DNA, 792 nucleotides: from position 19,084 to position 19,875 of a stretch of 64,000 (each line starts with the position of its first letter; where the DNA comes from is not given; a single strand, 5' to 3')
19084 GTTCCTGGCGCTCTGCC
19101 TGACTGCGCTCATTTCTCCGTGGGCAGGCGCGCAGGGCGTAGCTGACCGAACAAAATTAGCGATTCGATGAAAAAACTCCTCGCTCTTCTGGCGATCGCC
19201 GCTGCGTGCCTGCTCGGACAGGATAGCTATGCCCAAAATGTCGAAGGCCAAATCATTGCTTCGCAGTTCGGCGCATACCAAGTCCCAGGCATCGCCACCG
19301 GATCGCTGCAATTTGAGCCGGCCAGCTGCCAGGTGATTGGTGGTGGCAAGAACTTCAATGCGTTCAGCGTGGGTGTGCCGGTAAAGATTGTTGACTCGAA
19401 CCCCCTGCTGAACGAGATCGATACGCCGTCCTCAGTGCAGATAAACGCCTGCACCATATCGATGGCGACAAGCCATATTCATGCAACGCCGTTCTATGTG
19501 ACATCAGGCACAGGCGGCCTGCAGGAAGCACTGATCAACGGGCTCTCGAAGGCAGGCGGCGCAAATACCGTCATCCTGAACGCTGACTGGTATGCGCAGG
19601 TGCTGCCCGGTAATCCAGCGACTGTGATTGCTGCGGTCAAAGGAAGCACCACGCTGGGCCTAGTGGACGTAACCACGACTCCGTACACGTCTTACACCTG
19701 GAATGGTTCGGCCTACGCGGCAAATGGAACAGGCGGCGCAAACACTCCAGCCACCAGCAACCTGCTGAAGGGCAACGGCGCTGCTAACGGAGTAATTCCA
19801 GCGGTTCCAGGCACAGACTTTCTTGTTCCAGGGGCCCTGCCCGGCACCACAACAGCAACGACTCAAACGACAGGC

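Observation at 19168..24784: Four paralogues share a ~165-aa N-terminal domain but have unrelated C-terminal bodies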

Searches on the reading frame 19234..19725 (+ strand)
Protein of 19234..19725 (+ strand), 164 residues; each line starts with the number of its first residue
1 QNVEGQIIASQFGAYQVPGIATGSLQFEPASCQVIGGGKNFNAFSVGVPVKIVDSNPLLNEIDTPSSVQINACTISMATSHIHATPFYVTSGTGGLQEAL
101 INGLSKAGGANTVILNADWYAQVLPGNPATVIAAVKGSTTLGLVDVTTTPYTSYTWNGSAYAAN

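Call 16: find_homologous_proteins(query=A2, max_evalue=0.001)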
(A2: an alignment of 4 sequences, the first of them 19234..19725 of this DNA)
Query A2 (4 sequences) (164 aa, profile of the alignment): 116 proteins with E <= 0.001 among 7109 candidates.
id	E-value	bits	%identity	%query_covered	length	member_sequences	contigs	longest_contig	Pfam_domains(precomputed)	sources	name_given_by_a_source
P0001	5.6e-69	249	59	99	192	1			-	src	-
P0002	1.6e-66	241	60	97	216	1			-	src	-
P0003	1.1e-65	238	60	97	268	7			PF12708.13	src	-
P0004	2.0e-65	238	61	96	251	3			PF12708.13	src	-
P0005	7.9e-65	236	61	96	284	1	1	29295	PF12708.13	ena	-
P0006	1.3e-64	235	59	96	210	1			-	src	-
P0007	3.1e-64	234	58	96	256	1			-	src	-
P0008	2.8e-63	231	61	96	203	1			-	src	-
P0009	1.6e-62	228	63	99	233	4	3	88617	-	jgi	jgi:hypothetical protein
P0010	2.8e-61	224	66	100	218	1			-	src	-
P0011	1.7e-60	221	52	99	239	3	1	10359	-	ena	-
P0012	3.2e-59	217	39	94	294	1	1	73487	-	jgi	jgi:hypothetical protein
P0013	7.9e-59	216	54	95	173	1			-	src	-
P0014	6.0e-58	213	58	98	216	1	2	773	-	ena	-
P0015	1.1e-57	212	60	92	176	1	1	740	-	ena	-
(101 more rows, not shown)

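Call 17: find_related_loci(query=A2, collection=genome_contigs, flank=10000)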
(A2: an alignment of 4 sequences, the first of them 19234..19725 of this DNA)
Query A2 (164 aa) in genome_contigs; peptide patterns used: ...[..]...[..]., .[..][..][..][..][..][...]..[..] (x = any residue, [..] = any of these).
172 stretches matched a pattern; 107 encode a relative of the query (tblastn E <= 1e-3); the best 80 are kept; 65 distinct loci.
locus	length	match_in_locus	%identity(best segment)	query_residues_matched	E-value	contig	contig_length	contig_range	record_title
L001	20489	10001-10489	74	1-163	2e-80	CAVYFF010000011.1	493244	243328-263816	MAG: uncultured Acidobacteriaceae bacterium isolate MFD04463.bin.2.80 genome assembly, contig: contig_63274, whole genom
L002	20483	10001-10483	61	1-163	2e-66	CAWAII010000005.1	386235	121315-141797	MAG: uncultured Acidobacteriaceae bacterium isolate MFD03399.bin.2.72 genome assembly, contig: contig_21965, whole genom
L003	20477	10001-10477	60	1-161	8e-64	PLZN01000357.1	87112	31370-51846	MAG: Acidobacteriaceae bacterium isolate palsa_350 73.20120700_P3D.136_contig_154734, whole genome shotgun sequence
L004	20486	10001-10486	62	1-162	6e-63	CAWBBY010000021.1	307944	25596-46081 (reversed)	MAG: uncultured Acidobacteriaceae bacterium isolate MFD00731.bin.2.47 genome assembly, contig: contig_3235, whole genome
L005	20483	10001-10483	62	1-163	5e-63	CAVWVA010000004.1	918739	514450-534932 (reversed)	MAG: uncultured Acidobacteriaceae bacterium isolate MFD09671.bin.1.104 genome assembly, contig: contig_8175, whole genom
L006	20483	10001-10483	62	1-161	2e-62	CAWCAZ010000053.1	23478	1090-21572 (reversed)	MAG: uncultured Acidobacteriaceae bacterium isolate MFD04540.bin.2.53 genome assembly, contig: contig_46786, whole genom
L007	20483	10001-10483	63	1-161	1e-61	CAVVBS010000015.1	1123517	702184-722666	MAG: uncultured Acidobacteriaceae bacterium isolate MFD02671.bin.1.56 genome assembly, contig: contig_6222, whole genome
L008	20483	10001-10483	63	1-161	4e-61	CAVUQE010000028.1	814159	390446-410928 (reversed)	MAG: uncultured Acidobacteriaceae bacterium isolate MFD06092.bin.1.173 genome assembly, contig: contig_6646, whole genom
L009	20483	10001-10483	61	1-161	2e-60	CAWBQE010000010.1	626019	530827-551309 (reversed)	MAG: uncultured Acidobacteriaceae bacterium isolate MFD04463.bin.2.79 genome assembly, contig: contig_19909, whole genom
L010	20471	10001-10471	61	5-162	6e-60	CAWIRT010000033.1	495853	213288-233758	MAG: uncultured Acidobacteriaceae bacterium isolate MFD00964.bin.2.105 genome assembly, contig: contig_19748, whole geno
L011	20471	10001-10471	60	5-162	1e-59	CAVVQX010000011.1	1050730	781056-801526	MAG: uncultured Acidobacteriaceae bacterium isolate MFD02671.bin.3.52 genome assembly, contig: contig_5651, whole genome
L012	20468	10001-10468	61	5-161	4e-59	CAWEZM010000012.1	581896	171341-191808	MAG: uncultured Acidobacteriaceae bacterium isolate MFD06092.bin.2.5 genome assembly, contig: contig_27936, whole genome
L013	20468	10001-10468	61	5-161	3e-59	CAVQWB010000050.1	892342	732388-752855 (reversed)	MAG: uncultured Acidobacteriaceae bacterium isolate MFD10064.bin.2.45 genome assembly, contig: contig_6858, whole genome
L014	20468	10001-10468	59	5-161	2e-58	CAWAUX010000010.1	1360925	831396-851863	MAG: uncultured Acidobacteriaceae bacterium isolate MFD09495.bin.2.51 genome assembly, contig: contig_2908, whole genome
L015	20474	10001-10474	60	5-163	3e-58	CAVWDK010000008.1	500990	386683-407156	MAG: uncultured Acidobacteriaceae bacterium isolate MFD09286.bin.2.19 genome assembly, contig: contig_66034, whole genom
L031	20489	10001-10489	55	1-161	1e-53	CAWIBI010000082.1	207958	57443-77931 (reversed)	MAG: uncultured Acidobacteriaceae bacterium isolate MFD01248.bin.1.83 genome assembly, contig: contig_9137, whole genome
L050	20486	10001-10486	50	1-161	1e-46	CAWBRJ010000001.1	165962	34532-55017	MAG: uncultured Acidobacteriaceae bacterium isolate MFD01248.bin.1.5 genome assembly, contig: contig_10963, whole genome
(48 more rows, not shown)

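Call 28: find_related_loci(query=A2, collection=viral_contigs, flank=10000)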
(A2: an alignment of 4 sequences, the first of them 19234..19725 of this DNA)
Query A2 (164 aa) in viral_contigs; peptide patterns used: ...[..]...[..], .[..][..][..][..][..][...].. (x = any residue, [..] = any of these).
136 stretches matched a pattern; 50 encode a relative of the query (tblastn E <= 1e-3); 46 distinct loci.
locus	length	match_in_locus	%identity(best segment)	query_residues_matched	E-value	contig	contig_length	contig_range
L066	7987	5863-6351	72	1-163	7e-80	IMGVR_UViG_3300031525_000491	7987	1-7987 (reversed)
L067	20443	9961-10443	74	1-161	8e-78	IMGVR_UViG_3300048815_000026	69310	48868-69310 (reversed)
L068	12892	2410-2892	63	1-163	1e-67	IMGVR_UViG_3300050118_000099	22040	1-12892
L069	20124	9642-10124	63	1-163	1e-66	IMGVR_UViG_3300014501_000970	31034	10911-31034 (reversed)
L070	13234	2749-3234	62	1-164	7e-66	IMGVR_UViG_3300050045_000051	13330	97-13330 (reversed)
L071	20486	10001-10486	62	1-164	8e-66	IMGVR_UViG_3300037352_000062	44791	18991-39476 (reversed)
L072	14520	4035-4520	62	1-164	7e-66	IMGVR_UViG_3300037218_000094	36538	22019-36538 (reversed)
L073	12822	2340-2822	61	1-163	2e-65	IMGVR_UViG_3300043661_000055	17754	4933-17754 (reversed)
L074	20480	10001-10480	61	1-161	7e-62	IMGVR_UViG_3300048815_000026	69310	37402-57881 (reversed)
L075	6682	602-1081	59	1-161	4e-61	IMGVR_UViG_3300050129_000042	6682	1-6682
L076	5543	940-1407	61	5-161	4e-59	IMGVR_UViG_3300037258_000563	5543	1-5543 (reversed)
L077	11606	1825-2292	59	5-161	1e-58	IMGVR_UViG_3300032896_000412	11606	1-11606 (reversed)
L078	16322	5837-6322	62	1-164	2e-66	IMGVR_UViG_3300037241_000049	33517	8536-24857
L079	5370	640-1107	58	5-161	9e-57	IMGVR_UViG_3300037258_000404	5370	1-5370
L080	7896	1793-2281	62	1-164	8e-57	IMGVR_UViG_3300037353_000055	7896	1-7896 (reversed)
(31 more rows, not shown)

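Call 49: search_protein_representatives(alignment_id=A2)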
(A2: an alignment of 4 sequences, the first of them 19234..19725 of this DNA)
Query: 4 sequences, 166 profile positions. Proteins with E-value up to 0.001 (for the whole library): 578; up to 1e-10: 381; up to 1e-30: 109. The best 150 are listed.
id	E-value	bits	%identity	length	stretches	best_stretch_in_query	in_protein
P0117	2.1e-71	255.3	-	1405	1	1-164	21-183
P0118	2.6e-71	255.0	-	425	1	1-164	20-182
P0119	4.0e-71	254.4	-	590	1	1-164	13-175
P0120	5.3e-71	254.0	-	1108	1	1-165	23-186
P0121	6.0e-71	253.8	-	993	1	1-164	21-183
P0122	8.6e-71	253.3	-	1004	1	1-165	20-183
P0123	2.0e-70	252.1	-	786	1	1-163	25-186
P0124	4.1e-70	251.1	-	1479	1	1-165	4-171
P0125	1.2e-69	249.6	-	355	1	1-164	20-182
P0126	1.7e-69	249.1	-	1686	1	1-165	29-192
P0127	1.7e-69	249.1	-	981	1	1-165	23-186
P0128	1.5e-68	246.0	-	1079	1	1-165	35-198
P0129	3.3e-68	244.9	-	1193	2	1-165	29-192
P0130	4.5e-68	244.5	-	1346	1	1-164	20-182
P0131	1.4e-67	242.9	-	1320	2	1-164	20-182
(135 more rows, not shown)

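Call 54: search_protein_families(library=pfam, alignment_id=A4, max_evalue=0.001)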
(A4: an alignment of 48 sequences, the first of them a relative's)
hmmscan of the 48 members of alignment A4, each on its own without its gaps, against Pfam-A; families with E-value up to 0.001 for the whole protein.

A. member 1, P0117 (1405 aa): 0 families

B. families by the number of members that match (of 48 scanned): 3 families
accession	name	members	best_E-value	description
PF12708.12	Pect-lyase_RHGA_epim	3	2.3e-16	Rhamnogalacturonase A/epimerase, pectate lyase-like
PF13229.12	Beta_helix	2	9.5e-06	Right handed beta helix region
PF24146.1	K1-lyase_C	1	0.00022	K1 capsule-specific polysaccharide lyase, C-terminal domain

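Call 62: find_encoding_contigs(protein=P0012, flank=10000, max_places=2)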
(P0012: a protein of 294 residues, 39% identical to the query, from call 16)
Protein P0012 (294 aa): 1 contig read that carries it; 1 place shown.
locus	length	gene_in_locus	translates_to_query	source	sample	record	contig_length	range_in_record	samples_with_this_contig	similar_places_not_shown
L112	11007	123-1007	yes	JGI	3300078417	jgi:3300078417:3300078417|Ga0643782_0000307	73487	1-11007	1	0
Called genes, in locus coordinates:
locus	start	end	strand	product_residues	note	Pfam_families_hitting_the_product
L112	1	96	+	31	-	?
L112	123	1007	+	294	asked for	-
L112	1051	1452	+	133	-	-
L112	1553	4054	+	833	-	-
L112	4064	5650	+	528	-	-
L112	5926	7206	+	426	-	-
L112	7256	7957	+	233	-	-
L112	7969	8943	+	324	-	-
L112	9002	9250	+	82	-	-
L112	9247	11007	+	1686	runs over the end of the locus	-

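Call 66: search_protein_families(library=pfam, proteins=[L050:941-2119:+, L050:3234-4667:-, L050:6969-7853:+, L050:8132-8908:+, L050:17126-18418:-, L050:18639-20081:-, L031:2877-4145:+, L031:5603-6841:+, L031:14268-15680:+, L031:15703-18144:+], max_evalue=0.001)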
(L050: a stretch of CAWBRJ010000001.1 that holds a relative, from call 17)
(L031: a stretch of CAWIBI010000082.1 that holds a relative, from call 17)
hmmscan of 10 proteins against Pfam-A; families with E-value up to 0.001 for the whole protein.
L050:941-2119:+ (393 aa): 4 families
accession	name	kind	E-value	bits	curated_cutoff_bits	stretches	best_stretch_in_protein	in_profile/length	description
PF00069.31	Pkinase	-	2.9e-53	181.4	31.7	1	41-287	1-253/263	Protein kinase domain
PF07714.23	PK_Tyr_Ser-Thr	-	2.8e-38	132.2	23.1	1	42-286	2-249/258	Protein tyrosine and serine/threonine kinase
PF01636.29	APH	-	5.5e-06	26.8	23.2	0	155-183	166-195/239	Phosphotransferase enzyme family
PF03109.22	ABC1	-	2.5e-05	24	22.9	1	113-186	142-215/244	ABC1 atypical kinase-like domain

L050:3234-4667:- (477 aa): 0 families

L050:6969-7853:+ (295 aa): 1 family
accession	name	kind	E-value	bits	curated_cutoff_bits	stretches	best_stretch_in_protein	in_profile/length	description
PF02781.21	G6PD_C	-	2.7e-94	316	27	1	6-272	2-289/296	Glucose-6-phosphate dehydrogenase, C-terminal domain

L050:8132-8908:+ (259 aa): 3 families
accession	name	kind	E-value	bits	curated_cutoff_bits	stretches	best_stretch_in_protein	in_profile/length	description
PF13561.12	adh_short_C2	-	1.3e-49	169.3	27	1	21-258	6-236/236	Enoyl-(Acyl carrier protein) reductase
PF00106.31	adh_short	-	9.6e-45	152.9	26.6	1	12-203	1-188/195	short chain dehydrogenase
PF08659.16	KR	-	5.7e-10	39.8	22.6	1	15-180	4-165/180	KR domain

L050:17126-18418:- (430 aa): 1 family
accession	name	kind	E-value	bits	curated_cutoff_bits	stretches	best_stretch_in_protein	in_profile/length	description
PF01757.29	Acyl_transf_3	-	6.1e-24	85.1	31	1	27-359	3-319/326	Acyltransferase domain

L050:18639-20081:- (480 aa): 5 families
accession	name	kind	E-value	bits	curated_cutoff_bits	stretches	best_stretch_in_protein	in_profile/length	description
PF00534.26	Glycos_transf_1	-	3.1e-35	121.7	26.4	2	327-437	63-172/172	Glycosyl transferases group 1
PF13692.12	Glyco_trans_1_4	-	1.1e-31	110.4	27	1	328-423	51-142/142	Glycosyl transferases group 1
PF13439.12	Glyco_transf_4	-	5.3e-13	49.8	28.5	1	76-219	13-168/170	Glycosyltransferase Family 4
PF13524.12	Glyco_trans_1_2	-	6.4e-12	46.1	25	1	337-452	28-143/144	Glycosyl transferase-like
PF20706.3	GT4-conflict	-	4.6e-07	29.6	26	1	331-450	256-384/385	Family 4 Glycosyltransferase in conflict systems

L031:2877-4145:+ (423 aa): 4 families
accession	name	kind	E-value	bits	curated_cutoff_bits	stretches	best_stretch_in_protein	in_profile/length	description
PF13579.12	Glyco_trans_4_4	-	1.9e-17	64.5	29.7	1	22-201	8-158/158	Glycosyl transferase 4-like domain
PF13439.12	Glyco_transf_4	-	8.6e-14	52.4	28.5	1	23-200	10-164/170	Glycosyltransferase Family 4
PF13692.12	Glyco_trans_1_4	-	1.4e-13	51.7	27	1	230-369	4-137/142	Glycosyl transferases group 1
PF00534.26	Glycos_transf_1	-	9.6e-13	48.5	26.4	1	218-369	6-153/172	Glycosyl transferases group 1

L031:5603-6841:+ (413 aa): 6 families
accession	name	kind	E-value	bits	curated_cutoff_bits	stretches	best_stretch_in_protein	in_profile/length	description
PF13535.11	ATP-grasp_4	-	3.8e-13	49.8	27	1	138-279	2-158/160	ATP-grasp domain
PF18603.7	LAL_C2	-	5e-13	49.5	29.4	1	318-401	1-78/78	L-amino acid ligase C-terminal domain 2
PF02786.22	CPSase_L_D2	-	1.4e-07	31.7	19.8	1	103-304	1-207/211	Carbamoyl-phosphate synthase L chain, ATP binding domain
PF18130.6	ATPgrasp_N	-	1e-05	26.4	27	1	19-91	2-80/81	ATP-grasp N-terminal domain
PF02655.19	ATP-grasp_3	-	5.8e-05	23.7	23.2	1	101-276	1-159/160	ATP-grasp domain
PF13549.11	ATP-grasp_5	-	0.00016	21.5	27.6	1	106-145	14-53/221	ATP-grasp domain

L031:14268-15680:+ (471 aa): 0 families

L031:15703-18144:+ (814 aa): 2 families
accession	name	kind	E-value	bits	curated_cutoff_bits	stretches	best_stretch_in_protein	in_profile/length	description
PF13290.12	CHB_HEX_C_1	-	1.8e-15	57.1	22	2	439-503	1-67/67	Chitobiase/beta-hexosaminidase C-terminal domain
PF13287.12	Fn3_assoc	-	5.1e-14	52.6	23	2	455-506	7-59/59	Fn3 associated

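Call 69: search_protein_families(library=pfam, proteins=[L050:9875-15931:+, L031:9878-14278:+, L050:16016-16561:+, L050:2139-3101:-, L050:6448-6969:+, L031:1859-2713:+, L031:6944-7852:+, L031:18167-19141:-, L031:19170-20030:-, L031:8173-8877:-], max_evalue=0.001)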
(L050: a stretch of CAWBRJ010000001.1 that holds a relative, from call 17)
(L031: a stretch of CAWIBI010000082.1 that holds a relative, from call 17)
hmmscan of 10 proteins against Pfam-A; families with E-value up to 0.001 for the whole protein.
L050:9875-15931:+ (2019 aa): 0 families

L031:9878-14278:+ (1467 aa): 0 families

L050:16016-16561:+ (182 aa): 3 families
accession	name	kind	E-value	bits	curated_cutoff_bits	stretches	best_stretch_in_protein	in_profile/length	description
PF07609.16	DUF1572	-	1.7e-68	229.9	23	1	5-166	2-163/163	Protein of unknown function (DUF1572)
PF12867.12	DinB_2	-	5.5e-14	53.1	24.8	1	24-145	9-128/128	DinB superfamily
PF04978.18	MST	-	2e-08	35.3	27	1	17-148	6-143/149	Mycothiol-S-transferase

L050:2139-3101:- (320 aa): 2 families
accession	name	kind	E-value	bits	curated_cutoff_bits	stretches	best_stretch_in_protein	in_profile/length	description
PF11845.13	Tll0287-like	-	2.9e-36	125.5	24.1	1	60-227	1-144/144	Tll0287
PF00672.30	HAMP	-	1.3e-09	38.7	25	1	265-312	6-52/53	HAMP domain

L050:6448-6969:+ (174 aa): 1 family
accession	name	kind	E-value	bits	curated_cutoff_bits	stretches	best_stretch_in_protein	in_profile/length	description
PF00479.28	G6PD_N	-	5.5e-29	102.6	22.1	1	10-145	1-151/183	Glucose-6-phosphate dehydrogenase, NAD binding domain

L031:1859-2713:+ (285 aa): 0 families

L031:6944-7852:+ (303 aa): 4 families
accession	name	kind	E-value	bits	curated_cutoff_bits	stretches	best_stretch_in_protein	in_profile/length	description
PF01041.23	DegT_DnrJ_EryC1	-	5.8e-106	355.2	19.8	1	16-293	4-272/360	DegT/DnrJ/EryC1/StrS aminotransferase family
PF01053.26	Cys_Met_Meta_PP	-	1.3e-06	27.6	27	1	34-208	50-223/381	Cys/Met metabolism PLP-dependent enzyme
PF00155.27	Aminotran_1_2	-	6.8e-05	22.7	19.7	1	39-160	45-188/361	Aminotransferase class I and II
PF01212.27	Beta_elim_lyase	-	6.9e-05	22.7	27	1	36-214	32-227/288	Beta-eliminating lyase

L031:18167-19141:- (324 aa): 6 families
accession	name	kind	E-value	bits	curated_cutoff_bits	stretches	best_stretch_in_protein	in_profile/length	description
PF02737.24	3HCDH_N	-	2.3e-42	145.4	22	1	18-194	2-178/180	3-hydroxyacyl-CoA dehydrogenase, NAD binding domain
PF00725.27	3HCDH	-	1.2e-16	61.4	22.1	1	198-286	1-83/97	3-hydroxyacyl-CoA dehydrogenase, C-terminal domain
PF07992.20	Pyr_redox_2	-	0.00016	21.7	26.1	1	16-53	143-179/291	Pyridine nucleotide-disulphide oxidoreductase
PF01266.30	DAO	-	0.0004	20.5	27.9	1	18-68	2-51/353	FAD dependent oxidoreductase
PF00070.33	Pyr_redox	-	0.00057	20.8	22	0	18-51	2-35/82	Pyridine nucleotide-disulphide oxidoreductase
PF00291.31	PALP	-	0.00059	19.7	35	1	14-159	54-199/295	Pyridoxal-phosphate dependent enzyme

L031:19170-20030:- (286 aa): 2 families
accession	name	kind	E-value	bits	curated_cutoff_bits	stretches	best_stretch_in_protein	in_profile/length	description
PF06210.16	DUF1003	-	4.6e-38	130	27.4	1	171-266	1-97/103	Protein of unknown function (DUF1003)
PF00027.35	cNMP_binding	-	2.7e-20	72.6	27.5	1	32-118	2-88/89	Cyclic nucleotide-binding domain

L031:8173-8877:- (234 aa): 0 families
